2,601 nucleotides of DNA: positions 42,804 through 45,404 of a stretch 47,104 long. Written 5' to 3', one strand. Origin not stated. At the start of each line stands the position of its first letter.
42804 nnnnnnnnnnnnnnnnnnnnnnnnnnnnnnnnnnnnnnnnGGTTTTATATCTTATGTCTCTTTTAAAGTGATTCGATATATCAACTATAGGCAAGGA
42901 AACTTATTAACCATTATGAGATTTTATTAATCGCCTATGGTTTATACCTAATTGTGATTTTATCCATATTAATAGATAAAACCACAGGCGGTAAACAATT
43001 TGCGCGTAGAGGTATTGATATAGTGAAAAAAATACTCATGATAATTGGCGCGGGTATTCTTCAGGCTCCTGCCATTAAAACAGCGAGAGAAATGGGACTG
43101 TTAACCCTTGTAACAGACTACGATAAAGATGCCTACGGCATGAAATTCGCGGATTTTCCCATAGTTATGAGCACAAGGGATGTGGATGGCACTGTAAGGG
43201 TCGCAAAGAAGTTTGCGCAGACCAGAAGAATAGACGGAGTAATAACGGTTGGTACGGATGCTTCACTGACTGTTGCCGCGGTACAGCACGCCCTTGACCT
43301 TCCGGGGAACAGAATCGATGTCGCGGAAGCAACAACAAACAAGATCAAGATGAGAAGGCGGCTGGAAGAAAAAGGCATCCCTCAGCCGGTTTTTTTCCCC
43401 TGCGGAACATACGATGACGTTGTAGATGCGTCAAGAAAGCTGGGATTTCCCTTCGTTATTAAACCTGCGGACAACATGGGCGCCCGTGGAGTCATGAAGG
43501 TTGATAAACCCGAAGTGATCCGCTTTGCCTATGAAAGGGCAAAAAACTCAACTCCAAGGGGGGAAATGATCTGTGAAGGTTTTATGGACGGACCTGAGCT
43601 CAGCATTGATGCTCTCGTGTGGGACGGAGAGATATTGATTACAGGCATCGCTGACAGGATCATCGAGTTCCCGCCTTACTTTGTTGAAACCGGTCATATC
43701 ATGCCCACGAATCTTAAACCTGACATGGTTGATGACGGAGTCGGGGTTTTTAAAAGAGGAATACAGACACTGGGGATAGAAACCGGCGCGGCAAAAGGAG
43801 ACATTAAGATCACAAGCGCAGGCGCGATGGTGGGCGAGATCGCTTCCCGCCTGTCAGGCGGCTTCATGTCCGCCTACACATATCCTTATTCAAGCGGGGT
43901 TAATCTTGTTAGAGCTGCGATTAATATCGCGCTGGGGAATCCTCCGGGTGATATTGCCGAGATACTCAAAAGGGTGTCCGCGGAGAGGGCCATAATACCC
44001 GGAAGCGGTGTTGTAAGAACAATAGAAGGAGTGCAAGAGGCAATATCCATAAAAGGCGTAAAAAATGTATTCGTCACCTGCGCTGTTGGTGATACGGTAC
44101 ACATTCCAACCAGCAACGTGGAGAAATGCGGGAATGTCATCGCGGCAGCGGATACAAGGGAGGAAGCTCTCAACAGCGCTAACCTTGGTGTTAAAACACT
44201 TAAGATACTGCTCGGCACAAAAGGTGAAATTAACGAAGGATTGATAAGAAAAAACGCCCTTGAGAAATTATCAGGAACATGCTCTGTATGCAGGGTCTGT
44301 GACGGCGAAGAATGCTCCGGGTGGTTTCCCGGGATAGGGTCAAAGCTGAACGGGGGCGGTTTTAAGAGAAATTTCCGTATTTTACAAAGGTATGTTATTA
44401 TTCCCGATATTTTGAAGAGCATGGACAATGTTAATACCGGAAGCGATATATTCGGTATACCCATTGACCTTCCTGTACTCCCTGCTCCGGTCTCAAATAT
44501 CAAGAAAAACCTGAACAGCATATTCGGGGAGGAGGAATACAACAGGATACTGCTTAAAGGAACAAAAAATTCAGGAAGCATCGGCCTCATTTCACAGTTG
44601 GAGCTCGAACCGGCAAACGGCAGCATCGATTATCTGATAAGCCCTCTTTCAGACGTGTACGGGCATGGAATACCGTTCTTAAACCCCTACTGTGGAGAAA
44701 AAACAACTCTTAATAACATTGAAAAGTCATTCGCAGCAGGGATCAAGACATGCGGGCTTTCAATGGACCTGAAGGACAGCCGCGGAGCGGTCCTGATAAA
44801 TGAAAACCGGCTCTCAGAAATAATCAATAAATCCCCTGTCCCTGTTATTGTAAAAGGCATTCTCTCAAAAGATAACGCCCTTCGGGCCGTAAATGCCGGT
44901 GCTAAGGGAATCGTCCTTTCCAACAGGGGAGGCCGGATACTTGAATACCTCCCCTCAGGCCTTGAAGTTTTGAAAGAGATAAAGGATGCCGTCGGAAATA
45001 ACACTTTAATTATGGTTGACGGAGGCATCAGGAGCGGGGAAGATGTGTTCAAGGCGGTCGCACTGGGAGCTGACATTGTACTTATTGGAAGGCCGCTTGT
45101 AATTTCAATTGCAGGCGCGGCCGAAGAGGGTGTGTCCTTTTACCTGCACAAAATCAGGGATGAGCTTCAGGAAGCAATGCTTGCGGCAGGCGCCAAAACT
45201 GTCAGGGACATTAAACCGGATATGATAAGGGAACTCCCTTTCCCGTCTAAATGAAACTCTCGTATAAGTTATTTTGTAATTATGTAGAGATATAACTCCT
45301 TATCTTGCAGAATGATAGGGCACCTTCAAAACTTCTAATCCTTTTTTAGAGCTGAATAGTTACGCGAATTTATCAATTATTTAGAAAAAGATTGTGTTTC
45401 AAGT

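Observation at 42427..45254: ATP-grasp ligase fused to a Cys-motif FMN barrel whose catalytic His is replaced, paired with a hotdog thioesterase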

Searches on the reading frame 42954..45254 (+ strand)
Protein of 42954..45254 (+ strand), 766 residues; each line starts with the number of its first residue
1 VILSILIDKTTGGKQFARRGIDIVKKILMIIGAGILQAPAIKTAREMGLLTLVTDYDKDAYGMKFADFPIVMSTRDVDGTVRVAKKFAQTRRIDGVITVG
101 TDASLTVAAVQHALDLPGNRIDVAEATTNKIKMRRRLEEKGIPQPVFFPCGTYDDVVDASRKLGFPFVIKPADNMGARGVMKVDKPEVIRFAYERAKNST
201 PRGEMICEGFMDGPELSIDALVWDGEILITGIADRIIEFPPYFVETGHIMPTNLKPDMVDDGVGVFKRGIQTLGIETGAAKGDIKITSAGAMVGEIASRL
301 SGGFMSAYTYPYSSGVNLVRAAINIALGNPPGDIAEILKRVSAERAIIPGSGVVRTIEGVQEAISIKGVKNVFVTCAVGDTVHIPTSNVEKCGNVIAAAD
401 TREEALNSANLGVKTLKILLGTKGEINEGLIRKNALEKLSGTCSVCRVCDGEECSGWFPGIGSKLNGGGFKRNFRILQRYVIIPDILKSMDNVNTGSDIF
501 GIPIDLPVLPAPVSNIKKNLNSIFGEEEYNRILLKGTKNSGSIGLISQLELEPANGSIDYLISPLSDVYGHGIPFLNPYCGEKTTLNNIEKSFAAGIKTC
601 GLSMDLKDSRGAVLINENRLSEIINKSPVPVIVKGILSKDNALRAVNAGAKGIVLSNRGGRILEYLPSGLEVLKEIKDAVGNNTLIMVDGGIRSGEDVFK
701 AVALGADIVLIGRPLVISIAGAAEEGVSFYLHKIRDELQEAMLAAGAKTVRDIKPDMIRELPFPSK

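Call 3: search_protein_families(library=pfam, proteins=[window:42954-45254:+], max_evalue=0.01)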
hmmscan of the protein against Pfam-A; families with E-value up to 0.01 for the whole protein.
window:42954-45254:+ (766 aa): 11 families
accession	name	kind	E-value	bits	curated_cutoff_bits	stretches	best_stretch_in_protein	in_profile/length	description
PF01070.24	FMN_dh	-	1.8e-55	188.8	24.9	2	616-759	206-349/350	FMN-dependent dehydrogenase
PF18603.7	LAL_C2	-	2e-16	60.4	29.4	1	347-418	3-75/78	L-amino acid ligase C-terminal domain 2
PF13535.11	ATP-grasp_4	-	6.9e-12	45.7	27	1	164-303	2-155/160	ATP-grasp domain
PF02655.19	ATP-grasp_3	-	5.9e-07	30.1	23.2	1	128-301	2-158/160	ATP-grasp domain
PF01645.23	Glu_synthase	-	1.3e-06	28.3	20.4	1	679-719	271-311/369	Conserved region in glutamate synthase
PF18130.6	ATPgrasp_N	-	4.7e-06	27.5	27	1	43-118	3-81/81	ATP-grasp N-terminal domain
PF00478.31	IMPDH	-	2.2e-05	24.1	25.6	1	679-715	203-239/345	IMP dehydrogenase / GMP reductase domain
PF15632.11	ATPgrasp_Ter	-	0.00023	21.4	29.1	0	291-337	77-119/131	ATP-grasp in the biosynthetic pathway with Ter operon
PF02786.22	CPSase_L_D2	-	0.00034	20.6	19.8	1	139-214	11-92/211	Carbamoyl-phosphate synthase L chain, ATP binding domain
PF00977.27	His_biosynth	-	0.0018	18.2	23.6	0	670-713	62-103/228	Histidine biosynthesis protein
PF01180.27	DHO_dh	-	0.006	16.2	27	0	667-716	224-273/291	Dihydroorotate dehydrogenase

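Call 4: search_protein_families(library=ncbifam, proteins=[window:42954-45254:+], max_evalue=0.01)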
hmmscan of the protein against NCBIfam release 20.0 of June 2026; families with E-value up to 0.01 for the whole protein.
window:42954-45254:+ (766 aa): 51 families (the best 25 are shown)
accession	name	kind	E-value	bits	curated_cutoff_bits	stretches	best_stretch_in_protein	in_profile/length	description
NF002563.0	PRK02186.1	subfamily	3.8e-34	118.1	625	1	42-428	21-404/890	argininosuccinate lyase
NF008398.0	PRK11197.1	subfamily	5.2e-34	117.6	376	1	629-758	246-375/381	L-lactate dehydrogenase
TIGR02708.1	L_lactate_ox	equivalog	4e-33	114.9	645.5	1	601-763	201-363/367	L-lactate oxidase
TIGR03966.1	actino_HemFlav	equivalog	1.8e-31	109.3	470.85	1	629-757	248-376/385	pre-mycofactocin synthase MftD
NF033901.1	L_lactate_LldD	exception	1.6e-30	106.4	550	1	629-758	246-375/377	FMN-dependent L-lactate dehydrogenase LldD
TIGR02151.1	IPP_isom_2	equivalog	2e-13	50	281.3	1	670-754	247-330/338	type 2 isopentenyl-diphosphate Delta-isomerase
NF005543.0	PRK07206.1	subfamily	7.3e-11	41.4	302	1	34-325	14-312/416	hypothetical protein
NF006766.0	PRK09288.1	equivalog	2.2e-10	39.9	339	1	26-212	13-199/396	formate-dependent phosphoribosylglycinamide formyltransferase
TIGR01142.1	purT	equivalog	6.3e-09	35.2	502.15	1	29-212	3-186/380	phosphoribosylglycinamide formyltransferase 2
NF053643.1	Ddl_archaea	equivalog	1.6e-08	33.9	500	1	29-228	4-197/367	putative pseudomurein biosynthesis ATP-grasp protein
TIGR01304.1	IMP_DH_rel_2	equivalog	2.5e-08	33.6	342.1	1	620-728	177-298/365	GuaB3 family IMP dehydrogenase-related protein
NF003671.0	PRK05294.1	equivalog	4.1e-08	31.3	599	1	98-236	633-774/1058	carbamoyl-phosphate synthase large subunit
TIGR01369.1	CPSaseII_lrg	equivalog_domain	2.1e-07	29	1027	1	117-236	657-777/1052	carbamoyl-phosphate synthase (glutamine-hydrolyzing) large subunit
NF041595.1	dap_A_syn_DdaF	equivalog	3.2e-07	29.4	840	1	97-304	81-296/424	dapdiamide A synthase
NF009402.0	PRK12767.1-1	equivalog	4.3e-07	29.1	218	1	48-199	29-183/329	carbamoyl phosphate synthase-like protein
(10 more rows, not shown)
